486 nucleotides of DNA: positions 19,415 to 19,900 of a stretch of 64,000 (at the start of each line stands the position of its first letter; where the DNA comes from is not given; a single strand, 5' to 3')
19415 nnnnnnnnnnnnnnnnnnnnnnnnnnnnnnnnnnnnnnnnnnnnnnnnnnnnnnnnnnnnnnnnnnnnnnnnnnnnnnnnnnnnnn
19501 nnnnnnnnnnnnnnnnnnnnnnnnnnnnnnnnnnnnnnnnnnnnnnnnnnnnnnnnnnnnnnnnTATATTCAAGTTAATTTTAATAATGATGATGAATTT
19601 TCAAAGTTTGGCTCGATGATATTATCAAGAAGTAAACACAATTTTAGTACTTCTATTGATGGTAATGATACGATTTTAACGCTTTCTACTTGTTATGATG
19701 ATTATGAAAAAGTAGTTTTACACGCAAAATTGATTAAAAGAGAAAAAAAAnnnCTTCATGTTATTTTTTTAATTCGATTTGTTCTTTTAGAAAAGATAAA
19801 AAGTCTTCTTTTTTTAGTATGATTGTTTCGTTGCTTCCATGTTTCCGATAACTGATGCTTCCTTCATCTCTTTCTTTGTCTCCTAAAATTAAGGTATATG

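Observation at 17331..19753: Divergent class B sortase and a cognate surface protein with a non-canonical NPNTY sorting signal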

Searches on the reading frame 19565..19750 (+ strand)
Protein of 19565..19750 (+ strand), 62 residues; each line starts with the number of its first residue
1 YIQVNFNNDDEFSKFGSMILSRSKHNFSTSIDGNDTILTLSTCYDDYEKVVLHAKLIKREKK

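Call 76: search_solved_structures(query=window:19565-19750:+, max_evalue=10, show_alignments=5)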
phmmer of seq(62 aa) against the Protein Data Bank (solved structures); distinct sequences matched with E-value up to 10: 13.
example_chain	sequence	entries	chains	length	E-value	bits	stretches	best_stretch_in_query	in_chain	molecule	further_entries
2oqw_A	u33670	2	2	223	7.8e-07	32.2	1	1-60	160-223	Sortase B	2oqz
1rz2_A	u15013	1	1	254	9.7e-07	31.9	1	1-60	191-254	conserved hypothetical protein BA4783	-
5gyj_A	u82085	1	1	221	1.3e-05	28.4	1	1-56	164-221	Putative peptidase C60B, sortase B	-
6kyd_A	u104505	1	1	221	2e-05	27.8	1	1-55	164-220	Putative peptidase C60B, sortase B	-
6kyc_A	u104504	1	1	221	3.1e-05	27.2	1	1-56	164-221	Putative peptidase C60B, sortase B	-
4ux7_A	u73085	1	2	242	7.5e-05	26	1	1-57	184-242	PUTATIVE PEPTIDASE C60B, SORTASE B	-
4lfd_A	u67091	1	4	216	0.00012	25.3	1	1-58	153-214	Sortase B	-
1qx6_A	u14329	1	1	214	0.00012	25.3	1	1-58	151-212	NPQTN specific sortase B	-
1ng5_A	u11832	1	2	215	0.00013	25.3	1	1-58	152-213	sortase B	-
1qwz_A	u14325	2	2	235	0.00015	25.1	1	1-58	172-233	NPQTN specific sortase B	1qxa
5jcv_A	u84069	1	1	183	0.0087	19.5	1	1-49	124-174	Lmo2181 protein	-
5b23_A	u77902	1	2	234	0.69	13.6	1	2-56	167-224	Uncharacterized protein Sortase B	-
5tiz_A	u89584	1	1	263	1.1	13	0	15-52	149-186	Sulfotransferase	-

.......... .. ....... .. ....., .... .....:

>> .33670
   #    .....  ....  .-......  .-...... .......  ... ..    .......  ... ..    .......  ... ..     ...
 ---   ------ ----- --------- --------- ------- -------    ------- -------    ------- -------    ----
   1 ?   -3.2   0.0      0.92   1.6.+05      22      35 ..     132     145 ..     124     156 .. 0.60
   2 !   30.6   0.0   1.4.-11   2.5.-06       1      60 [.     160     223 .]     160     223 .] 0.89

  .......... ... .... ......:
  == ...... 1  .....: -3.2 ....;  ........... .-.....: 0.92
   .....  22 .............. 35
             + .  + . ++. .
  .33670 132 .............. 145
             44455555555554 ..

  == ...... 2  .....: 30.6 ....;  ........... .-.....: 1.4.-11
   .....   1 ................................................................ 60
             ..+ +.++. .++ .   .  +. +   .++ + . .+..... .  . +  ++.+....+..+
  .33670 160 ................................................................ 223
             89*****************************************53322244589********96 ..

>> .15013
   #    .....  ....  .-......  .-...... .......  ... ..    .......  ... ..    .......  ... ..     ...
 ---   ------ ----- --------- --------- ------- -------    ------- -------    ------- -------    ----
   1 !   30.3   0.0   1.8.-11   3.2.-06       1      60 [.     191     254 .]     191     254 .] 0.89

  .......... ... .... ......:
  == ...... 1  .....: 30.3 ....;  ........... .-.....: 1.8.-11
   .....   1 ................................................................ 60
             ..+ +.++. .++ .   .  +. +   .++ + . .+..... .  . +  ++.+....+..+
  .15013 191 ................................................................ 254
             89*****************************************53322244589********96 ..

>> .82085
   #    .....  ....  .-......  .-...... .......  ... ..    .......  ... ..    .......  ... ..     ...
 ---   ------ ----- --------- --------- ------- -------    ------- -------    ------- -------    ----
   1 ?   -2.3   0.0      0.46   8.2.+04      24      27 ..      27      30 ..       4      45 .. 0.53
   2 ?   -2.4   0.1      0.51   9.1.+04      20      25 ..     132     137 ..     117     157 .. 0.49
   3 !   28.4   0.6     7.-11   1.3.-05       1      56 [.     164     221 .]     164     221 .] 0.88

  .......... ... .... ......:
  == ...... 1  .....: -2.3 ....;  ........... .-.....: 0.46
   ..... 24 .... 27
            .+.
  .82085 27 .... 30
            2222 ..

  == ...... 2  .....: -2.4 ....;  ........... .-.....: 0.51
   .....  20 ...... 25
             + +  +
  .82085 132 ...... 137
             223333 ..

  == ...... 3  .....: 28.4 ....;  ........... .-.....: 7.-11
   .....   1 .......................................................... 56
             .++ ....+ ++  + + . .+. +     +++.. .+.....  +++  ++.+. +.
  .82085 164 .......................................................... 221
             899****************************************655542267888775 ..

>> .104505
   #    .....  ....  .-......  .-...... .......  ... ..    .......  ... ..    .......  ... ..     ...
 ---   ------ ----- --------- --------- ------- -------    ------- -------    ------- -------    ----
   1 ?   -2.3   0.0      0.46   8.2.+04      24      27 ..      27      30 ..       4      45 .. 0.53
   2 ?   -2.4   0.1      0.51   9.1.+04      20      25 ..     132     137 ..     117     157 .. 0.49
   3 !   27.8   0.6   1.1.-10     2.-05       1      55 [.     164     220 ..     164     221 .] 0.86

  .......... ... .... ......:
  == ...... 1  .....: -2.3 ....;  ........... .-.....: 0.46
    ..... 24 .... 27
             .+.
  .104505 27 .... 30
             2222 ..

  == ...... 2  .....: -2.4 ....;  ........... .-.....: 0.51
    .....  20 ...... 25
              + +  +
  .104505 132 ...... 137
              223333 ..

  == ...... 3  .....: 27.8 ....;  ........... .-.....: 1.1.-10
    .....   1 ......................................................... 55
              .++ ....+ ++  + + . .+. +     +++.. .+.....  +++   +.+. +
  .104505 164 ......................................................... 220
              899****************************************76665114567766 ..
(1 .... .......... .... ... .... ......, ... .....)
